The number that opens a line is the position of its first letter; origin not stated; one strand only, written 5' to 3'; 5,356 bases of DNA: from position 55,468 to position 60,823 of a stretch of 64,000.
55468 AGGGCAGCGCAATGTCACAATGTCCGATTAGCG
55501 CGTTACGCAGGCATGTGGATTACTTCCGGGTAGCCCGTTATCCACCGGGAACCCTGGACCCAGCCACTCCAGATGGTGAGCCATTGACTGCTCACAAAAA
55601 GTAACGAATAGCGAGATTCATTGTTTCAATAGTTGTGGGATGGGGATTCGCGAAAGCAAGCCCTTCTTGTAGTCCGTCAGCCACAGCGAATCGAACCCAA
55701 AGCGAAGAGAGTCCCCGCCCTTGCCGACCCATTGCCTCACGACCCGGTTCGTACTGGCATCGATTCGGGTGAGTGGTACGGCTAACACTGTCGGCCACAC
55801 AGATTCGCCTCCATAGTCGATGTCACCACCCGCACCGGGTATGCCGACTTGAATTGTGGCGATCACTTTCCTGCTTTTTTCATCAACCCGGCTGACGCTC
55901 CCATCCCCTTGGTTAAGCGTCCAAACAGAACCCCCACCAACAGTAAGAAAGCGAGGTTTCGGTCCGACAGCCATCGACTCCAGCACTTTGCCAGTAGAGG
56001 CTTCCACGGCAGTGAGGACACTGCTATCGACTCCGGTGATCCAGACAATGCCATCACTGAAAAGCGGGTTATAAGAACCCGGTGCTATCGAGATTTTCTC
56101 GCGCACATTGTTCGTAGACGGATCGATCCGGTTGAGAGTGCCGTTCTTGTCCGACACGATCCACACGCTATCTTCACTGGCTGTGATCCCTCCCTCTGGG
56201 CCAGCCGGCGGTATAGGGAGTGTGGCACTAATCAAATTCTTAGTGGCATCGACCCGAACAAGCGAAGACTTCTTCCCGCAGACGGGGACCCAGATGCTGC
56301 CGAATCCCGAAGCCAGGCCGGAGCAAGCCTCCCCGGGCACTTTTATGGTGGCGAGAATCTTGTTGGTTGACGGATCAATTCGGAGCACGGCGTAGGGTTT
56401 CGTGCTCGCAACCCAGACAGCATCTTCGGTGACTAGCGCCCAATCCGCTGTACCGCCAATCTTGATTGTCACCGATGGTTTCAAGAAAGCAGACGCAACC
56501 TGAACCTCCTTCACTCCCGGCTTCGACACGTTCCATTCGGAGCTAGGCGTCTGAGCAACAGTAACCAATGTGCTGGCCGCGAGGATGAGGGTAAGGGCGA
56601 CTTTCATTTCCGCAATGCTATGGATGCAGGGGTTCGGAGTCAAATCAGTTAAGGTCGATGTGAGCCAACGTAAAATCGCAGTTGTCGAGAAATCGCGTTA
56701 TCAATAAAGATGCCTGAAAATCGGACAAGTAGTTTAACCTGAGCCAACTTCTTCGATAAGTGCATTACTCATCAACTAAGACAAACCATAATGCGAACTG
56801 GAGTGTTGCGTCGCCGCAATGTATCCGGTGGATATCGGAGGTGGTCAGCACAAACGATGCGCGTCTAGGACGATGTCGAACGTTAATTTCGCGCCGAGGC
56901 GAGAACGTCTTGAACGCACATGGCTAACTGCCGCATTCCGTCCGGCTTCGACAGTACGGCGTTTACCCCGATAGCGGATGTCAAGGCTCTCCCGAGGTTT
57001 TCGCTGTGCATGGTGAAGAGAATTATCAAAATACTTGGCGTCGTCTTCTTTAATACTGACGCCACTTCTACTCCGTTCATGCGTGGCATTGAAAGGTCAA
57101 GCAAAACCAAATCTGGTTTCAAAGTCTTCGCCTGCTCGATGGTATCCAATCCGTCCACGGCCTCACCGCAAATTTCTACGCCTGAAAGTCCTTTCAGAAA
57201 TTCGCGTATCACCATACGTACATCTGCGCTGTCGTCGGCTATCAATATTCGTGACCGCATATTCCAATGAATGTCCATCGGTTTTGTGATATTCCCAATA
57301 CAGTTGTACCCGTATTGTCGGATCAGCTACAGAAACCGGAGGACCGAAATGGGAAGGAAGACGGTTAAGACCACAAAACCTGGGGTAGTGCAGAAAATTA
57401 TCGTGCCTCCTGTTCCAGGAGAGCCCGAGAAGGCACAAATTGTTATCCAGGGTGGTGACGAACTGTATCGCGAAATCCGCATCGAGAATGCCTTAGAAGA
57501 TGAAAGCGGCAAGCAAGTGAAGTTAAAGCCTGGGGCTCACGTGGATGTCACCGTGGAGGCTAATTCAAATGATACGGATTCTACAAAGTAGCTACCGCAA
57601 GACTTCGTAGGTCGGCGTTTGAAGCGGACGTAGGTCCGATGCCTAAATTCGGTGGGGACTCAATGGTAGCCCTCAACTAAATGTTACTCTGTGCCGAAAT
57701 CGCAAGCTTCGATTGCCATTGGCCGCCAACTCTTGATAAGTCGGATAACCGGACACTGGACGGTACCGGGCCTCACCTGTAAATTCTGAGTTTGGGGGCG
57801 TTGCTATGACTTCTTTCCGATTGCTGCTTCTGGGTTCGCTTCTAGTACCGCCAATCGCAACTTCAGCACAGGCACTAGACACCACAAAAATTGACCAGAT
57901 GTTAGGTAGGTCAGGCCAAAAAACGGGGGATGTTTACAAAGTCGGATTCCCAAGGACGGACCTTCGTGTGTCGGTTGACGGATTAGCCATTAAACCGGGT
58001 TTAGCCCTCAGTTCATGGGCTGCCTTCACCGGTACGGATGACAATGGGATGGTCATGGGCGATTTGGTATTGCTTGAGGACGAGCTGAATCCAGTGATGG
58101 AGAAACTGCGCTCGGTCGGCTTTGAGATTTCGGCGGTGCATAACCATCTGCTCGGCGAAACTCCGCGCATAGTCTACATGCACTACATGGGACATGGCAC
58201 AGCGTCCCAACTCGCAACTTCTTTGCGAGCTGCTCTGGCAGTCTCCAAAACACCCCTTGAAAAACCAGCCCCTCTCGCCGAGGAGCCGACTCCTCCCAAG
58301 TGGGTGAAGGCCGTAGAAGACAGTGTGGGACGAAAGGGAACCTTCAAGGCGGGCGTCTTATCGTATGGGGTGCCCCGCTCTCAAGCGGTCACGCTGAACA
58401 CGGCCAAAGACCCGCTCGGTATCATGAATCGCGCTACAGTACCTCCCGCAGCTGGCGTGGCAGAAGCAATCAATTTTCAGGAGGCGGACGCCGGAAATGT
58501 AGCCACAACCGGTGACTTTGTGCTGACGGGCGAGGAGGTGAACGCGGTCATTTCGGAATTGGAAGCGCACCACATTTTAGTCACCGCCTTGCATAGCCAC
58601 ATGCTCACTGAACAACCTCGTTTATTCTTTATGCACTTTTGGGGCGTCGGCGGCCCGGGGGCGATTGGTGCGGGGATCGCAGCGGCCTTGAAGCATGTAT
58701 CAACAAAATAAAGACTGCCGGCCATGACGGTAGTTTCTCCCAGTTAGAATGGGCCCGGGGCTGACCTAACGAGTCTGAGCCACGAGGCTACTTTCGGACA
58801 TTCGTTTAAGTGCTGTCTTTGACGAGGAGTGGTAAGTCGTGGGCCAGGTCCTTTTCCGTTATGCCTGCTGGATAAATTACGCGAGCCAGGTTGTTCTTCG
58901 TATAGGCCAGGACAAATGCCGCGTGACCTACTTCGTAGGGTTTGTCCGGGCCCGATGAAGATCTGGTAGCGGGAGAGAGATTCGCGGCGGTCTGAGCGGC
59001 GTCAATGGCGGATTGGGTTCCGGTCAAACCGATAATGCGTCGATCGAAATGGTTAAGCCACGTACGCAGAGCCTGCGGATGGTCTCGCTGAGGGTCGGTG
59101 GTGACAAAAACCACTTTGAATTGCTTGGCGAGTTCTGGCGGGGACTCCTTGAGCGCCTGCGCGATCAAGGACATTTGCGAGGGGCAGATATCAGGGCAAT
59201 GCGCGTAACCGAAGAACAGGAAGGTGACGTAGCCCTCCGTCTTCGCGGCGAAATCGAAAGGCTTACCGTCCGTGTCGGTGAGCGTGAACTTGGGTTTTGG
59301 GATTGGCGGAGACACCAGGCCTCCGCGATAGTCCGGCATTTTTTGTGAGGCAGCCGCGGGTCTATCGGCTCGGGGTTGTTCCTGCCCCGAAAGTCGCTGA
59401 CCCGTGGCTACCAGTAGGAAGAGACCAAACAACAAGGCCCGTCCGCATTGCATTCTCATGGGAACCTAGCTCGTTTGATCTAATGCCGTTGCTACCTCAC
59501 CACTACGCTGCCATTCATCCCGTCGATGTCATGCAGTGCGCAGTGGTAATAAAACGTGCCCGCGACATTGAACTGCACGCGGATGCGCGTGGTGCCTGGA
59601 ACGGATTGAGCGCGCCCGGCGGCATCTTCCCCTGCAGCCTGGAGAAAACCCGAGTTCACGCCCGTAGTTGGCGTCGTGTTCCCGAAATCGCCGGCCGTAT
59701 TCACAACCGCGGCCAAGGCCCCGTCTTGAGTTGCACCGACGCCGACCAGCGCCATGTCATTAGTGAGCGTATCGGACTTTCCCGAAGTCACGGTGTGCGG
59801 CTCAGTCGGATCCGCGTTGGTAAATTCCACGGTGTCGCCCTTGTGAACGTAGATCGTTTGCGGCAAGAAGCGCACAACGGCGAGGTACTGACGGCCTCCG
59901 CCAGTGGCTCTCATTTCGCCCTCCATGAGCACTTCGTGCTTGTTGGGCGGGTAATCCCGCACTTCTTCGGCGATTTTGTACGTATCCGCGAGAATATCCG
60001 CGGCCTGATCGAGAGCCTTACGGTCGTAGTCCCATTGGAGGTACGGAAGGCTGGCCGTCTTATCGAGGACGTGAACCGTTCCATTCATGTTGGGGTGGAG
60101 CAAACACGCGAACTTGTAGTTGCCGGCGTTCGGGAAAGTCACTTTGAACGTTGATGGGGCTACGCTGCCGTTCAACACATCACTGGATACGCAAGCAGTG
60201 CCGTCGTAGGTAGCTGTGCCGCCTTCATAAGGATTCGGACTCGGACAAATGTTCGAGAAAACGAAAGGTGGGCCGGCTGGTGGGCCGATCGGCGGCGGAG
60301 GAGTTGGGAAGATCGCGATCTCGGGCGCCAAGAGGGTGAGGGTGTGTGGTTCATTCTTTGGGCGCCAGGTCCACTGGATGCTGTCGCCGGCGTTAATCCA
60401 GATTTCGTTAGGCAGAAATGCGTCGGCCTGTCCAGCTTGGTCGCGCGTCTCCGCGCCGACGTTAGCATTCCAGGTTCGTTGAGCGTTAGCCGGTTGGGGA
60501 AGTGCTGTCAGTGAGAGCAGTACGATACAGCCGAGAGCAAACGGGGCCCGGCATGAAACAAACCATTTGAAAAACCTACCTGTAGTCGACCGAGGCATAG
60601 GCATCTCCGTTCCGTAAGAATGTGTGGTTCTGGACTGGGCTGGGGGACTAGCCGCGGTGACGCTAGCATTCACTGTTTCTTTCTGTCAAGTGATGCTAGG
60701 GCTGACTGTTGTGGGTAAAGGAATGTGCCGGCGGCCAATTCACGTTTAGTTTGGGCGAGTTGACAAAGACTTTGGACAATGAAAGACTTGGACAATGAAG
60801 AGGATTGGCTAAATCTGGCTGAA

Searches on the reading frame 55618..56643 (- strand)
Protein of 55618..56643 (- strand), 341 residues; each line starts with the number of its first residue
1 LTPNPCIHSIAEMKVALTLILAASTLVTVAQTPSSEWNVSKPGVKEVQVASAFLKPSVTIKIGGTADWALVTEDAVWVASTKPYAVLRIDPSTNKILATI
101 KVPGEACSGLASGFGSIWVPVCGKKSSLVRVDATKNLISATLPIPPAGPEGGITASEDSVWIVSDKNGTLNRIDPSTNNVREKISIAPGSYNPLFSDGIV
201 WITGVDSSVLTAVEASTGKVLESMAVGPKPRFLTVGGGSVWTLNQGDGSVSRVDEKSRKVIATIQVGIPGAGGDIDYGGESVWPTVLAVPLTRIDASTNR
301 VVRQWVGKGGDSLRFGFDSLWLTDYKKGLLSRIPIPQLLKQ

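Call 7: search_protein_families(library=pfam, proteins=[window:55618-56643:-], max_evalue=0.01)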
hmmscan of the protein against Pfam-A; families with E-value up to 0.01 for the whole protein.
window:55618-56643:- (341 aa): 4 families
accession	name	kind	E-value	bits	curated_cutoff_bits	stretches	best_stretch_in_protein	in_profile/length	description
PF21959.2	DUF6923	-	3.4e-07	30.7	27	1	147-247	88-187/234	Repeat of unknown function (DUF6923)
PF24684.1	Vgb_lyase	-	5.8e-06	25.8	50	1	72-177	106-211/290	Virginiamycin B lyase family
PF16819.11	DUF5074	-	1.8e-05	24.4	27.2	0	71-136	151-216/353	Domain of unknown function (DUF5074)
PF08450.18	SGL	-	0.00054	20.1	26.3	0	72-111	193-231/246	SMP-30/Gluconolactonase/LRE-like region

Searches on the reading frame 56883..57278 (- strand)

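Call 7: search_protein_families(library=pfam, proteins=[window:56883-57278:-], max_evalue=0.01)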
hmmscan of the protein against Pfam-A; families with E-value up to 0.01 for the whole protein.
window:56883-57278:- (131 aa): 1 family
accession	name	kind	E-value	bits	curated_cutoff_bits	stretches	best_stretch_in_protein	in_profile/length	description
PF00072.30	Response_reg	-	4.9e-22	78.6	30.2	1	11-119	1-107/111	Response regulator receiver domain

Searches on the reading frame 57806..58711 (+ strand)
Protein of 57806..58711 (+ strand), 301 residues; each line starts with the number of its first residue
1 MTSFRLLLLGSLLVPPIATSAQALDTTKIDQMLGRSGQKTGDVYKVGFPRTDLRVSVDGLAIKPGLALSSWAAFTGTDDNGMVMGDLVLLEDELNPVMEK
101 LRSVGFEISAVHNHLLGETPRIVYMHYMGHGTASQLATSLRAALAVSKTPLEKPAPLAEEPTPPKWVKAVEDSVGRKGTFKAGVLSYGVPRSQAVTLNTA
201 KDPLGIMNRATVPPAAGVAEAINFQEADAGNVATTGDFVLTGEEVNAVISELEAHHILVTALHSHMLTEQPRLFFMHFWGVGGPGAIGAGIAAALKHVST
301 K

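Call 7: search_protein_families(library=pfam, proteins=[window:57806-58711:+], max_evalue=0.01)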
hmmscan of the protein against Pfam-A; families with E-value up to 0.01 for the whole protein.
window:57806-58711:+ (301 aa): 1 family
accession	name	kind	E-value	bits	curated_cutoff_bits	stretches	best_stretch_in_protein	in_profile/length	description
PF07485.16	DUF1529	-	1.5e-76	254.4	25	2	28-145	2-120/121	Domain of Unknown Function (DUF1259)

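Call 15: find_encoding_contigs(protein=window:57806-58711:+, flank=10000, max_places=10)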
Protein window:57806-58711:+ (301 aa): no gene with exactly this product is on record in the collection.

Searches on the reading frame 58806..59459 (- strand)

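Call 7: search_protein_families(library=pfam, proteins=[window:58806-59459:-], max_evalue=0.01)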
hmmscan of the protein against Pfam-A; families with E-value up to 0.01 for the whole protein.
window:58806-59459:- (217 aa): 3 families
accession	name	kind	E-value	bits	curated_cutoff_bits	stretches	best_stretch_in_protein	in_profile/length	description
PF02630.20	SCO1-SenC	-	1e-30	106.8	22.8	1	56-188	2-130/134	SCO1/SenC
PF00578.27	AhpC-TSA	-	3.9e-05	24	26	1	56-130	6-76/124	AhpC/TSA family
PF08534.16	Redoxin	-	0.0013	19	26.6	1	56-125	7-74/148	Redoxin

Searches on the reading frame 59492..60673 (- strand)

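Call 7: search_protein_families(library=pfam, proteins=[window:59492-60673:-], max_evalue=0.01)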
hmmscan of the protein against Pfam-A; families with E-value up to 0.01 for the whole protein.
window:59492-60673:- (393 aa): 2 families
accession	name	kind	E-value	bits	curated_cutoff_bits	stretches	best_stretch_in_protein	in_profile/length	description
PF00127.26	Copper-bind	-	5.2e-13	49.7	21.2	2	267-392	12-98/99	Copper binding proteins, plastocyanin/azurin family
PF13473.12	Cupredoxin_1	-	2.2e-07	31.3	27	0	174-200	76-102/104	Cupredoxin-like domain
